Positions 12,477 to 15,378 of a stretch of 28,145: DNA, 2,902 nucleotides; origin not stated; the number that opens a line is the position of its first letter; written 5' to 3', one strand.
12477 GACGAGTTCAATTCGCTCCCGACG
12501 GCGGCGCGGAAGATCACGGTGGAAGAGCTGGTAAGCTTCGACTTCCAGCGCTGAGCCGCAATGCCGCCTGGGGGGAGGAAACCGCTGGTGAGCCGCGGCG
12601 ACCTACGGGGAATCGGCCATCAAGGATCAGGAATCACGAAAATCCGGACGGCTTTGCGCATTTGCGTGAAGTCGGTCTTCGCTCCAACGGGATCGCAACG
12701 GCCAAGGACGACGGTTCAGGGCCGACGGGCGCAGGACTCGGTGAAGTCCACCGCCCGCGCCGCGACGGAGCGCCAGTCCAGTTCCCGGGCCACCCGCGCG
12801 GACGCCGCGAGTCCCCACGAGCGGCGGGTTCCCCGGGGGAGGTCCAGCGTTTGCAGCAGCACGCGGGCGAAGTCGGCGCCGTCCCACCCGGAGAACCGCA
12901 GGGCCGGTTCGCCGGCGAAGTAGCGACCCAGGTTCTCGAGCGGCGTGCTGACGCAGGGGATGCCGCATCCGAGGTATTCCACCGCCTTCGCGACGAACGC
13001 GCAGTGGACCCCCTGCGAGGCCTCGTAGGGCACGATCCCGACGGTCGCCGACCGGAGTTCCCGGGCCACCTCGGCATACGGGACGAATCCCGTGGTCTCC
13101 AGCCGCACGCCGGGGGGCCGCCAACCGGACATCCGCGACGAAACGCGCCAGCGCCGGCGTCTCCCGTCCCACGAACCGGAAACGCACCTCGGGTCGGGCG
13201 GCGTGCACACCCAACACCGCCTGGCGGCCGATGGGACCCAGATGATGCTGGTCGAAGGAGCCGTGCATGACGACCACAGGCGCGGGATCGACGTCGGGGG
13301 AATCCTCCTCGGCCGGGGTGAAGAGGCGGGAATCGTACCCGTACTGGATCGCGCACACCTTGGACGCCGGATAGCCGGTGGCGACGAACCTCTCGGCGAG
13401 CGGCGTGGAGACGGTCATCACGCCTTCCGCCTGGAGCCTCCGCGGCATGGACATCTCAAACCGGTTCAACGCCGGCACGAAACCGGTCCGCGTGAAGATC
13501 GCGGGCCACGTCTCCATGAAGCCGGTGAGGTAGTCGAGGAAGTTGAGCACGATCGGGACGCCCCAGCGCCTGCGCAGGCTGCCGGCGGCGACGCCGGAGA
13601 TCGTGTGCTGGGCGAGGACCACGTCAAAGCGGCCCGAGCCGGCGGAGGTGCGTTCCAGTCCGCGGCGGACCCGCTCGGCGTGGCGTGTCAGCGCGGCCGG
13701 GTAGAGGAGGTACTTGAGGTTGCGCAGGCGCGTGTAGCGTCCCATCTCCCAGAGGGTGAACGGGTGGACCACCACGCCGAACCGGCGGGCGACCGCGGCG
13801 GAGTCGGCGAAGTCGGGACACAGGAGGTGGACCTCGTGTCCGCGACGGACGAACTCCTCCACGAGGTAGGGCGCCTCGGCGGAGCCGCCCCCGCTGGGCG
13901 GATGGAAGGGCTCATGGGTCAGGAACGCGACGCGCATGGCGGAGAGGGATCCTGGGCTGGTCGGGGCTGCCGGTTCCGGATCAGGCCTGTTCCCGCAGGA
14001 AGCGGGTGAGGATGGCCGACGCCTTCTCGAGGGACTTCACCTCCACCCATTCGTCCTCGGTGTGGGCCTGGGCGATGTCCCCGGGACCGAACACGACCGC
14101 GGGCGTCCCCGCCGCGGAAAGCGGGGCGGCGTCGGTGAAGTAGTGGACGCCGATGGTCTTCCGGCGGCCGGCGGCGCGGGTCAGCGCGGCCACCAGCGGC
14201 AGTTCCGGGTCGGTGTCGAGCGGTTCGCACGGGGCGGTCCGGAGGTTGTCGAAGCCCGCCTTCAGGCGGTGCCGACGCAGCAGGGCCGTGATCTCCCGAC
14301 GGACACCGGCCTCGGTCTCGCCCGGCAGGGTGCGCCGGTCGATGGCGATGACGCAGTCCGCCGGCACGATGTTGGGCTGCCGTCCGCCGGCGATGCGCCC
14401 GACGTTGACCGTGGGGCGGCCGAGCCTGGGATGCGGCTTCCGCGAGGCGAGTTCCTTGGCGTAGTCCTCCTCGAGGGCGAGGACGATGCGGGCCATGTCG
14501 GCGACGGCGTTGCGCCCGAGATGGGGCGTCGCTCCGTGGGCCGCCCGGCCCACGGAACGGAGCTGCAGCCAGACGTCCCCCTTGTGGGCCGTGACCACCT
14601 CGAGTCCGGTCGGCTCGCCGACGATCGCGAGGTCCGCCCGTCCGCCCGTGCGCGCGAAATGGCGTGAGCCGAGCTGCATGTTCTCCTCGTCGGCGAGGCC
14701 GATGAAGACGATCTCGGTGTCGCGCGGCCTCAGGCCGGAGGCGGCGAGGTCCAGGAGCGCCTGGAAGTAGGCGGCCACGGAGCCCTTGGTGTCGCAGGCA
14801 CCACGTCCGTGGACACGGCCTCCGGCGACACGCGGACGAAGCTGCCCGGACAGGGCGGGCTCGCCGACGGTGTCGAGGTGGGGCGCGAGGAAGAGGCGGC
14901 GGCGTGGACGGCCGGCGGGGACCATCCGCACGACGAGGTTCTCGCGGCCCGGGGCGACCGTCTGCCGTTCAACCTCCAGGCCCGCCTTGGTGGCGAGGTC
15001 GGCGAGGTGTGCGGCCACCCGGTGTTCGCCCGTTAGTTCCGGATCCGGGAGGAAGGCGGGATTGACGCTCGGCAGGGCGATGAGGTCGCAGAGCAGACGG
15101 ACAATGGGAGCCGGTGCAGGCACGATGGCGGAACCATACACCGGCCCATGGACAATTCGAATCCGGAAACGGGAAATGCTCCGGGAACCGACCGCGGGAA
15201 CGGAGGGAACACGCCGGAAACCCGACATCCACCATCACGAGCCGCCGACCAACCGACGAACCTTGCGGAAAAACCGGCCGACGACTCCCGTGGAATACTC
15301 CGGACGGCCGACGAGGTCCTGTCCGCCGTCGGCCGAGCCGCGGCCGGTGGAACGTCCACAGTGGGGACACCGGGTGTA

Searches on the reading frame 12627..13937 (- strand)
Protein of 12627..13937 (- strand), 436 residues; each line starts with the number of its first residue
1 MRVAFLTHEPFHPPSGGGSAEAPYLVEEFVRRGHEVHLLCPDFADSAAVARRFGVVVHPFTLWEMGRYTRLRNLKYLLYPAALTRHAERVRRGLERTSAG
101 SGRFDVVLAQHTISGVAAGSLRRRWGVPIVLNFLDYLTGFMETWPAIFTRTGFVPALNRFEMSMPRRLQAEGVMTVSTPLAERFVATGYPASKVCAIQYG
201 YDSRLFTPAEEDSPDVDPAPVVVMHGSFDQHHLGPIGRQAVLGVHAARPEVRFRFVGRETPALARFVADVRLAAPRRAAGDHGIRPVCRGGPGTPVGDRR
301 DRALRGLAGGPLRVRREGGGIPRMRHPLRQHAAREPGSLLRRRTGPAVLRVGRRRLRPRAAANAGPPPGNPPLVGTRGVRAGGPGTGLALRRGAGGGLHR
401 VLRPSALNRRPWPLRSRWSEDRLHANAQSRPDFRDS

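Call 4: search_protein_families(library=pfam, proteins=[window:12627-13937:-], max_evalue=0.01)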
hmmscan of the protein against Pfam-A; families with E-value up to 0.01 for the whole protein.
window:12627-13937:- (436 aa): 2 families
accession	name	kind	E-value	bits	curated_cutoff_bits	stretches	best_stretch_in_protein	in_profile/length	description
PF13579.12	Glyco_trans_4_4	-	9.2e-14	52.5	29.7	1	16-200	1-158/158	Glycosyl transferase 4-like domain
PF13439.12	Glyco_transf_4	-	2.8e-12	47.5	28.5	1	24-202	10-167/170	Glycosyltransferase Family 4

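Call 86: search_protein_families(library=ncbifam, proteins=[window:12627-13937:-], max_evalue=0.00001)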
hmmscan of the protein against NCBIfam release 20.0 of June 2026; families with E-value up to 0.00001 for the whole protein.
window:12627-13937:- (436 aa): 0 families

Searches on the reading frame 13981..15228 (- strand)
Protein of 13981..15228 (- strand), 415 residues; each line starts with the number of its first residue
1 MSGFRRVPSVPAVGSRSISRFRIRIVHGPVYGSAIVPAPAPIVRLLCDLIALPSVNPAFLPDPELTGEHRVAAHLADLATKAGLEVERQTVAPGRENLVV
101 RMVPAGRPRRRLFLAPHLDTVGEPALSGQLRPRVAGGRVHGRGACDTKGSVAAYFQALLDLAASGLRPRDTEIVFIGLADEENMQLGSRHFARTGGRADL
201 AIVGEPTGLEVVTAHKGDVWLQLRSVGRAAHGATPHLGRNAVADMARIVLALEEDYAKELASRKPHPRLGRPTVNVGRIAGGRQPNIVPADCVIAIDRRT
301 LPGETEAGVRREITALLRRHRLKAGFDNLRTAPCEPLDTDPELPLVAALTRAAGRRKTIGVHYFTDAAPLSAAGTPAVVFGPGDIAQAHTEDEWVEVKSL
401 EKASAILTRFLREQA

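Call 83: search_protein_families(library=pfam, proteins=[window:13981-15228:-], max_evalue=0.0001)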
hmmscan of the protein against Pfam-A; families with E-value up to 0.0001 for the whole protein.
window:13981-15228:- (415 aa): 3 families
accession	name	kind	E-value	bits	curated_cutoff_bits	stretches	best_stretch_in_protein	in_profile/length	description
PF01546.33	Peptidase_M20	-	1.6e-27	97.2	24.6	1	115-412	3-205/206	Peptidase family M20/M25/M40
PF07687.19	M20_dimer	-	2.7e-21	76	21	1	213-320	1-102/107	Peptidase dimerisation domain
PF04389.22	Peptidase_M28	-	4.3e-09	36.8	21.3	1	97-193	1-78/193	Peptidase family M28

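Call 85: search_solved_structures(query=window:13981-15228:-, max_evalue=0.00001)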
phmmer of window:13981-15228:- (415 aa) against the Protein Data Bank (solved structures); distinct sequences matched with E-value up to 0.00001: 21.
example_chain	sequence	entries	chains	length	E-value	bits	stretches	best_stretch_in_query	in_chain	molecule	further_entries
7rsf_A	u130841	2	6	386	9e-35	124.1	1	41-411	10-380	Acetylornithine deacetylase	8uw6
7uoi_A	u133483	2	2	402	3.1e-30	109.1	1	68-399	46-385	succinyl-diaminopimelate desuccinylase | Probable succinyl-diaminopimelate desuccinylase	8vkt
2f7v_A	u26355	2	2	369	8.3e-19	71.5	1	106-407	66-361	aectylcitrulline deacetylase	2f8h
3pfo_A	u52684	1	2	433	1.9e-18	70.3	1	88-412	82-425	putative acetylornithine deacetylase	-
2rb7_A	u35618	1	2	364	2.8e-18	69.8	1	41-413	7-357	Peptidase, M20/M25/M40 family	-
3tx8_A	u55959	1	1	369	3.3e-18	69.5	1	96-413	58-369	Succinyl-diaminopimelate desuccinylase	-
3ct9_A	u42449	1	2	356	2.7e-17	66.5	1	109-407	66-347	Acetylornithine deacetylase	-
4q7a_A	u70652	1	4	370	3.2e-16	63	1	106-237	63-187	N-acetyl-ornithine/N-acetyl-lysine deacetylase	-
1cg2_A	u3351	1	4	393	7.7e-12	48.6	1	97-260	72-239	CARBOXYPEPTIDASE G2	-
6xj5_A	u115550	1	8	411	1.3e-11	47.8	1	97-260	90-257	Carboxypeptidase G2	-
7m6u_A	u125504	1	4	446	2.4e-11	47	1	105-260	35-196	Carboxypeptidase G2 circular permuation pro-domain fusion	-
5xoy_A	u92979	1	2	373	3.5e-11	46.4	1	107-408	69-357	[LysW]-lysine hydrolase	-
4ppz_A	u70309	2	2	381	6.5e-11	45.5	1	128-408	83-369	Succinyl-diaminopimelate desuccinylase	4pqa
4o23_A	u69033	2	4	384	6.7e-11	45.5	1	128-408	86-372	Succinyl-diaminopimelate desuccinylase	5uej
1vgy_A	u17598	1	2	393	7.5e-11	45.3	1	127-407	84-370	succinyl-diaminopimelate desuccinylase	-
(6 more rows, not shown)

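Call 86: search_protein_families(library=ncbifam, proteins=[window:13981-15228:-], max_evalue=0.00001)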
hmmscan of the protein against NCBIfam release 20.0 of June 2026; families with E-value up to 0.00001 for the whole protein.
window:13981-15228:- (415 aa): 47 families (the best 25 are shown)
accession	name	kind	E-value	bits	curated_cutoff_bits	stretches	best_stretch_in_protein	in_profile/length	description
TIGR01892.1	AcOrn-deacetyl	equivalog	2.4e-60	204.5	297.7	1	48-409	5-363/365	acetylornithine deacetylase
TIGR01910.1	DapE-ArgE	subfamily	6e-58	196.8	217.6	1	43-405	1-372/373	ArgE/DapE family deacylase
NF006402.0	PRK08651.1-5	equivalog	2.6e-50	171.4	369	1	105-411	55-364/369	succinyl-diaminopimelate desuccinylase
NF005710.0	PRK07522.1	subfamily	5.3e-50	170.7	412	1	75-413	35-387/391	acetylornithine deacetylase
NF003474.0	PRK05111.1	equivalog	9.4e-48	163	460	1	42-412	8-378/383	acetylornithine deacetylase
TIGR01900.1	dapE-gram_pos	equivalog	1.4e-45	155.8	304.2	1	74-411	24-350/351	succinyl-diaminopimelate desuccinylase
NF006400.0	PRK08651.1-3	equivalog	6.7e-43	147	374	1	130-411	107-403/410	succinyl-diaminopimelate desuccinylase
NF006365.0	PRK08588.1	subfamily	6.3e-42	144.2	289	1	44-409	11-375/383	succinyl-diaminopimelate desuccinylase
NF006399.0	PRK08651.1-2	equivalog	1.9e-37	129.2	381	1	42-413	6-403/405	succinyl-diaminopimelate desuccinylase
NF005306.0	PRK06837.1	subfamily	4.7e-33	114.6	376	1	93-411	81-418/427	ArgE/DapE family deacylase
NF006439.0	PRK08737.1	equivalog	6.2e-32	111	345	1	115-411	69-361/364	acetylornithine deacetylase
NF009555.0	PRK13004.1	equivalog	8.6e-32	110.5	321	1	110-324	70-286/399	YgeY family selenium metabolism-linked hydrolase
NF009558.0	PRK13013.1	equivalog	3.7e-30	104.9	428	1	40-410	16-419/429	acetylornithine deacetylase/succinyl-diaminopimelate desuccinylase family protein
NF010589.0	PRK13983.1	equivalog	1.3e-29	103.3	333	1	42-411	16-406/409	M20 family metallo-hydrolase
NF005913.0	PRK07906.1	subfamily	4.9e-29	101.2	382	1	41-254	16-242/442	hypothetical protein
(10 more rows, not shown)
